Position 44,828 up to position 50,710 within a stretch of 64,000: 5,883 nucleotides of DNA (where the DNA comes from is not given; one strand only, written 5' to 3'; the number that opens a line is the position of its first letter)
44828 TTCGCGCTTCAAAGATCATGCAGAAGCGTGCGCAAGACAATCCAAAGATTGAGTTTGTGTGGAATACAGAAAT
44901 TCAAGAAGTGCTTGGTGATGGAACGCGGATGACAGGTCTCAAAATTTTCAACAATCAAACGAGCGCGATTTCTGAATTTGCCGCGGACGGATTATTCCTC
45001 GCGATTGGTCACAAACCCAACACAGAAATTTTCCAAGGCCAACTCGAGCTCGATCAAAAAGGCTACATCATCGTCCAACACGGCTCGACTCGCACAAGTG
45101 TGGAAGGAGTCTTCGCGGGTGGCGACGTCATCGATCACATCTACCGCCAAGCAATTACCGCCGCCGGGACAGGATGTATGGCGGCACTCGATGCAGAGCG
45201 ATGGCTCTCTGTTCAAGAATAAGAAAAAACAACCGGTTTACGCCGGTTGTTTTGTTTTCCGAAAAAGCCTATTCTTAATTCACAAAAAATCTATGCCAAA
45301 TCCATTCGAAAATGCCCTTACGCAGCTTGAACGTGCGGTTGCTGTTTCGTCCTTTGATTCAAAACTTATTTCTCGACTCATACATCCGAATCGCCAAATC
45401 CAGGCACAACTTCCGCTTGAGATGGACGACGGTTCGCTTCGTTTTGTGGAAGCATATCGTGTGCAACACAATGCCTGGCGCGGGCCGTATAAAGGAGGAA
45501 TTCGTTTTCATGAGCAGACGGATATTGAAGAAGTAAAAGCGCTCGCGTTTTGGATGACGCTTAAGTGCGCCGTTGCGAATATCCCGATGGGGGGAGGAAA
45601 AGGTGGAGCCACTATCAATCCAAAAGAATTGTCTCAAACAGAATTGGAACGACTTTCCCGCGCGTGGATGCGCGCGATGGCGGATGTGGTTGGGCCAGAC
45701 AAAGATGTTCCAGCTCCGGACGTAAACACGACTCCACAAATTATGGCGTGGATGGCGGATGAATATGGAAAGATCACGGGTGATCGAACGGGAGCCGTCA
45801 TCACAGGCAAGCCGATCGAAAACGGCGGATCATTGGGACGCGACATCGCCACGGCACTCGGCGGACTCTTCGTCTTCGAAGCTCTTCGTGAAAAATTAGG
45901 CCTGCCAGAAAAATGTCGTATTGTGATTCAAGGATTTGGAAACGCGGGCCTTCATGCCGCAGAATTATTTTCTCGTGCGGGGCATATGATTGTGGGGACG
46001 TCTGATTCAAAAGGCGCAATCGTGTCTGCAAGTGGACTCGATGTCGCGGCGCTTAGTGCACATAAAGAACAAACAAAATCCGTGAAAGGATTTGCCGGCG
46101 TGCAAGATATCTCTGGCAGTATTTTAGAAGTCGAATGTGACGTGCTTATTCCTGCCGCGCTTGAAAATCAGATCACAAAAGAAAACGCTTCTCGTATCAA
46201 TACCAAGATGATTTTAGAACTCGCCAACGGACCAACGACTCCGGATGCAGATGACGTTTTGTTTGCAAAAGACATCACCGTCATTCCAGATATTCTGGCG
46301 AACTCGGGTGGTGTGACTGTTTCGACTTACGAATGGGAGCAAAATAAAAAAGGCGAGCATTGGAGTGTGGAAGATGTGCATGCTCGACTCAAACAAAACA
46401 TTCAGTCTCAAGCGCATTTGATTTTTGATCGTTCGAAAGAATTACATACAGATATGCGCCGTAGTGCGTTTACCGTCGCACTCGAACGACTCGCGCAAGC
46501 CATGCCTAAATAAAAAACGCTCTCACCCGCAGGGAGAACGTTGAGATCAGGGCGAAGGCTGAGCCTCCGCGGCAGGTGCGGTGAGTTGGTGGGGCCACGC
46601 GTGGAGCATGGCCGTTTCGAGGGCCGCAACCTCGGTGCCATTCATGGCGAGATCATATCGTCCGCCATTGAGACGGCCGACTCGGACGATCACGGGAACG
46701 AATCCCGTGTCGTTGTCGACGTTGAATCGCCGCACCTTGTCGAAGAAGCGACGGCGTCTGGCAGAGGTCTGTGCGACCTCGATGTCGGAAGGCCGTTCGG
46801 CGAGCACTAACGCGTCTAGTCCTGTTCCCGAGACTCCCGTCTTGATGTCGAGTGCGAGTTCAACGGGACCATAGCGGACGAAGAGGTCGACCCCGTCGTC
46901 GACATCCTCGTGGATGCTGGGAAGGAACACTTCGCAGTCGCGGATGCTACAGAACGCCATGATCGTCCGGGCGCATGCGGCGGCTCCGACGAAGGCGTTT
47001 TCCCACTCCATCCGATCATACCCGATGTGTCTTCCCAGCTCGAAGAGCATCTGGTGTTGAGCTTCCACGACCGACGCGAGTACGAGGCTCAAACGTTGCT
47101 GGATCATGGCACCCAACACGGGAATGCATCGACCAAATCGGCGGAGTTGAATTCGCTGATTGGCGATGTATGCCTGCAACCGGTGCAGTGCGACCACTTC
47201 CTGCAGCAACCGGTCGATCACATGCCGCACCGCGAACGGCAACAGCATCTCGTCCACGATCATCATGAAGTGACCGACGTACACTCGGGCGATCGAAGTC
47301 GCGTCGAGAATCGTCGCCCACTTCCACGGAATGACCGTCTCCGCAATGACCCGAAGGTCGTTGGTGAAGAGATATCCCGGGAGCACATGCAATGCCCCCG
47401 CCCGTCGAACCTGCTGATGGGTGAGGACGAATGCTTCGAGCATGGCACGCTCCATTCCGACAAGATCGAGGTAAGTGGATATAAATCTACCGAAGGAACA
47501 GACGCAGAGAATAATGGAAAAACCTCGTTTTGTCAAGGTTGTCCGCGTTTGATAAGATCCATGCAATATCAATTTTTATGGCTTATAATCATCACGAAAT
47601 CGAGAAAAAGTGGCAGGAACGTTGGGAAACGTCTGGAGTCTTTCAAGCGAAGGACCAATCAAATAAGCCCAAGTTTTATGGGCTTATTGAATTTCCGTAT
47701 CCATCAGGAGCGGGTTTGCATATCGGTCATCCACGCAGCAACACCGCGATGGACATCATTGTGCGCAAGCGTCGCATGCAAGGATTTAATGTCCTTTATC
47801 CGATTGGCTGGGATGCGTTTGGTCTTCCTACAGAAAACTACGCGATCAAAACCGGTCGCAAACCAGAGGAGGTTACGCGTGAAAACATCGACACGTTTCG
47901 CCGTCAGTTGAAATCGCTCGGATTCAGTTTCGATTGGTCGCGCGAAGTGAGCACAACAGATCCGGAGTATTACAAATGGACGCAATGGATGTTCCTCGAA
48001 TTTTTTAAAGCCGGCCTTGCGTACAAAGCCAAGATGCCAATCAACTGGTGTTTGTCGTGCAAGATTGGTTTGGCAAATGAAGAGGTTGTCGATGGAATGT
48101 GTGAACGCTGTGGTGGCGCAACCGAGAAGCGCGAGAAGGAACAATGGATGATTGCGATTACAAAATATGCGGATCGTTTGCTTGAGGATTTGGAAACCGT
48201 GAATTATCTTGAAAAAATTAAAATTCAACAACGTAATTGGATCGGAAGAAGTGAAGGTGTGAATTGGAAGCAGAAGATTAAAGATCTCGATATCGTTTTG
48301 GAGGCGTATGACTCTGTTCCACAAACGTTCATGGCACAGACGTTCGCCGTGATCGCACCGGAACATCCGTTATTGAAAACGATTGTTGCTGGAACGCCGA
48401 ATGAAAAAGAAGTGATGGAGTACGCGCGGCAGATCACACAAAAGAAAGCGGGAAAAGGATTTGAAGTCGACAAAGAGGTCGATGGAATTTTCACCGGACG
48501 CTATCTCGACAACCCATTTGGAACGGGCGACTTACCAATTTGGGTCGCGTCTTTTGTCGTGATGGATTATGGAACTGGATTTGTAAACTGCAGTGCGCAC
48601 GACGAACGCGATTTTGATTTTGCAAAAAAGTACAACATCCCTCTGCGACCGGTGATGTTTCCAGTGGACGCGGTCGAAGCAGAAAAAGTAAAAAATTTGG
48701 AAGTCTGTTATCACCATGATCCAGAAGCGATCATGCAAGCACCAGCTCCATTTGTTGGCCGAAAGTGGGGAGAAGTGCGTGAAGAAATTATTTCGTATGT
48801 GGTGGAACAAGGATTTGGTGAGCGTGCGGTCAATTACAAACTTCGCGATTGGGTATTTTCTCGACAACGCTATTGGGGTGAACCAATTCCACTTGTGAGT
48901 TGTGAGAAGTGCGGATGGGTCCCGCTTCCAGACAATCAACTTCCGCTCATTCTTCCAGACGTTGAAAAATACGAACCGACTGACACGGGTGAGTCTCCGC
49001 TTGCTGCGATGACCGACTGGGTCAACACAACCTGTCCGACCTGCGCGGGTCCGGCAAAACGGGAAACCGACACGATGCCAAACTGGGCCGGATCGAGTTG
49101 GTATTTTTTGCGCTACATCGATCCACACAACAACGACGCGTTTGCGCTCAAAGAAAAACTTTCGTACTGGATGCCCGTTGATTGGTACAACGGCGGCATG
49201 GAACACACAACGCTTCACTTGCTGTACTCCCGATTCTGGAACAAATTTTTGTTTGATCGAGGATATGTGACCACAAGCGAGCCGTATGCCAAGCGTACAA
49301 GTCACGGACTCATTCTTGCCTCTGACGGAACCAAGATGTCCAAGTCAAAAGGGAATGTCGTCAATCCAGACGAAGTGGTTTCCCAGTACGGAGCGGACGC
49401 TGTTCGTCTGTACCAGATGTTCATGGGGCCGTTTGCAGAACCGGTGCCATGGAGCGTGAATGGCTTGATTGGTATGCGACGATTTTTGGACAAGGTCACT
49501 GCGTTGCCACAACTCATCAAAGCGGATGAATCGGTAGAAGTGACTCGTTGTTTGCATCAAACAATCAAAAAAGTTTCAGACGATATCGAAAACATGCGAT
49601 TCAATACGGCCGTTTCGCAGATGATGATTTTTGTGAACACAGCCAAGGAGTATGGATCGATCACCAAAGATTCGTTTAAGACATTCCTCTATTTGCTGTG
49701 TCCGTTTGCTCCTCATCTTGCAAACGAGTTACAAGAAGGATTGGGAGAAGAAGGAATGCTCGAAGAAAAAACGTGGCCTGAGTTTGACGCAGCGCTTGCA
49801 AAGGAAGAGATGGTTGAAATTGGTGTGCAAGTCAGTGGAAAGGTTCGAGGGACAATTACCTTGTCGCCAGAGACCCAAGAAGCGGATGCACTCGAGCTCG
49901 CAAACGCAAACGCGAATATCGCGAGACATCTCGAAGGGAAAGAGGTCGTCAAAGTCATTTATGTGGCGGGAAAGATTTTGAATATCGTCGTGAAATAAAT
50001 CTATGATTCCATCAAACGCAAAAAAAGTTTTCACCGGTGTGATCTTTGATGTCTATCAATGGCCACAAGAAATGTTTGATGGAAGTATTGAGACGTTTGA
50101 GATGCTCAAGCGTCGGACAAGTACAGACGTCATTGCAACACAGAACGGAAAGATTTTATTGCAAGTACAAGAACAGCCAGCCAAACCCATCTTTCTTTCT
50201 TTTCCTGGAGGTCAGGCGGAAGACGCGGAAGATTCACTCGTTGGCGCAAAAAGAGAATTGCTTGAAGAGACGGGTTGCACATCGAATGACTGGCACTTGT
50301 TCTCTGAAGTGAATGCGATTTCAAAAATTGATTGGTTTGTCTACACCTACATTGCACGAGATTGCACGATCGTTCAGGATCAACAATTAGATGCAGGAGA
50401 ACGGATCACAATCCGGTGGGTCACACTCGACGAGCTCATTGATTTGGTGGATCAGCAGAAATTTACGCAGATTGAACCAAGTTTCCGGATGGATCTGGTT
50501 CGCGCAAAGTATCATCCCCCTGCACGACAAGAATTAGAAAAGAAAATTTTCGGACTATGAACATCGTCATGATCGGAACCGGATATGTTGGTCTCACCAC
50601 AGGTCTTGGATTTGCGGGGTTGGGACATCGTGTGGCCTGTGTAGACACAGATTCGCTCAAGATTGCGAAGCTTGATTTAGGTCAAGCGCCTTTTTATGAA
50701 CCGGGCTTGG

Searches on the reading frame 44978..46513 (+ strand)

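Call 63: search_protein_families(library=pfam, proteins=[window:44978-46513:+], max_evalue=0.001)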
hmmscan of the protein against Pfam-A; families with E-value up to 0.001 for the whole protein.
window:44978-46513:+ (511 aa): 2 families
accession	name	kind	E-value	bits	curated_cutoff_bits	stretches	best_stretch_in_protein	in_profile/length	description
PF00208.27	ELFV_dehydrog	-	7.2e-67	226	23.4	1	283-509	1-237/241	Glutamate/Leucine/Phenylalanine/Valine dehydrogenase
PF02812.23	ELFV_dehydrog_N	-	4.1e-55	185.4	25.3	1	137-264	1-128/129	Glu/Leu/Phe/Val dehydrogenase, dimerisation domain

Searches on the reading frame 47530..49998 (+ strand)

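Call 63: search_protein_families(library=pfam, proteins=[window:47530-49998:+], max_evalue=0.001)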
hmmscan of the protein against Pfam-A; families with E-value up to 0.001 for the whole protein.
window:47530-49998:+ (822 aa): 5 families
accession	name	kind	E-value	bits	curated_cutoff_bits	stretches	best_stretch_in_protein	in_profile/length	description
PF00133.28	tRNA-synt_1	-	5.9e-56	190.4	22.7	2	27-232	1-218/414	tRNA synthetases class I (I, L, M and V)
PF13603.12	tRNA-synt_1_2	-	7.2e-40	136.9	25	1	235-423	1-183/185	Leucyl-tRNA synthetase, editing domain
PF09334.17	tRNA-synt_1g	-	8.4e-28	97.6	20.1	2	55-201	7-149/391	tRNA synthetases class I (M)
PF08264.19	Anticodon_1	-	4e-17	62.9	25.1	1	673-783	6-143/148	Anticodon-binding domain of tRNA ligase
PF01406.26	tRNA-synt_1e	-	7.9e-06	25.9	27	0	583-630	234-281/301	tRNA synthetases class I (C) catalytic domain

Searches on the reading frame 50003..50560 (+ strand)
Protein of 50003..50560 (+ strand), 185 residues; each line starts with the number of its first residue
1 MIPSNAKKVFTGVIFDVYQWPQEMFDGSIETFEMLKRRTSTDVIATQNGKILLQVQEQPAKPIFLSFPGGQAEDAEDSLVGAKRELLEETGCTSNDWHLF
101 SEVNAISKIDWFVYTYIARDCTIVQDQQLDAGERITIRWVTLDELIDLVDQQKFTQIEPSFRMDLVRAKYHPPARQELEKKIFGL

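Call 63: search_protein_families(library=pfam, proteins=[window:50003-50560:+], max_evalue=0.001)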
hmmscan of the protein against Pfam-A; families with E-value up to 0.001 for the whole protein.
window:50003-50560:+ (185 aa): 1 family
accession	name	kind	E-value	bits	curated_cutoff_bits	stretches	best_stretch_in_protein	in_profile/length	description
PF00293.34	NUDIX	-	5.4e-14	52.8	21.1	1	37-148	2-119/134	NUDIX domain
